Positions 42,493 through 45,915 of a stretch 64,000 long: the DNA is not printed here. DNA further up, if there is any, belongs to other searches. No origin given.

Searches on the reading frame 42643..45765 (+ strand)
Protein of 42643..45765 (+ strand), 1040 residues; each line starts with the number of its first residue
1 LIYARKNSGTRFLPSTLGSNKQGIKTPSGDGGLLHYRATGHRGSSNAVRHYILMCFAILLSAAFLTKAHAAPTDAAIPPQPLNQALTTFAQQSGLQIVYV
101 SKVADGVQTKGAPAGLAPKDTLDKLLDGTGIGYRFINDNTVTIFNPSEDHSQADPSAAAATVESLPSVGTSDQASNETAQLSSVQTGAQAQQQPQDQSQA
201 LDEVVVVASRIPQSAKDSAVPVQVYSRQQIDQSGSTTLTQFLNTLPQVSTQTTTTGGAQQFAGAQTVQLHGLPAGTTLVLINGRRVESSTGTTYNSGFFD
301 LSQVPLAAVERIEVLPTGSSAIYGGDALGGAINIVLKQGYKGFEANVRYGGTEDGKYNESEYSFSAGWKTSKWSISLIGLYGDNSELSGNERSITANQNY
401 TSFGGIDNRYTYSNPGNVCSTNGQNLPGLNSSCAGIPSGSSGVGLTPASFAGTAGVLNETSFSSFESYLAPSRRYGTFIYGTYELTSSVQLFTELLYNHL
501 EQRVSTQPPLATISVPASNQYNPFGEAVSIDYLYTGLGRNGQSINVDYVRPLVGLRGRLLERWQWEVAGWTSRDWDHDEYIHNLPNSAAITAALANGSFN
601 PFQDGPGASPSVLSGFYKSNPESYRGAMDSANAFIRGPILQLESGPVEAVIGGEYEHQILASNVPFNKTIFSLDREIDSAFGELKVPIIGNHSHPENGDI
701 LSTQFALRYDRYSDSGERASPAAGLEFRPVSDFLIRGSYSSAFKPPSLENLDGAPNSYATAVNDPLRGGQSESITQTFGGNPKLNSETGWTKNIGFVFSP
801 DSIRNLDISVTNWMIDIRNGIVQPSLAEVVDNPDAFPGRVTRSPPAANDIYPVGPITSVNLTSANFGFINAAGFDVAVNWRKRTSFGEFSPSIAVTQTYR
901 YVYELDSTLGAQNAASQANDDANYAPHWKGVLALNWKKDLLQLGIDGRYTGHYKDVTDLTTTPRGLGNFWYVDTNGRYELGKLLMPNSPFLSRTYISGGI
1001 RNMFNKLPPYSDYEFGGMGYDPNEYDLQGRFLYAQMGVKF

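Call 66: search_protein_families(library=pfam, proteins=[window:42643-45765:+], max_evalue=0.00001)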
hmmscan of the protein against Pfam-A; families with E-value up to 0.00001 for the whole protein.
window:42643-45765:+ (1040 aa): 3 families
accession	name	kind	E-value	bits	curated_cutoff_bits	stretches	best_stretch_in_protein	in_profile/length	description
PF00593.30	TonB_dep_Rec_b-barrel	-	1.4e-24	88.2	27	1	561-981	49-424/436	TonB dependent receptor-like, beta-barrel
PF07715.20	Plug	-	3.4e-21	76.2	23.9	1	215-331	2-107/107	TonB-dependent Receptor Plug Domain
PF07660.19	STN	-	9.8e-06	25.7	28.4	0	96-144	2-50/52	Secretin and TonB N terminus short domain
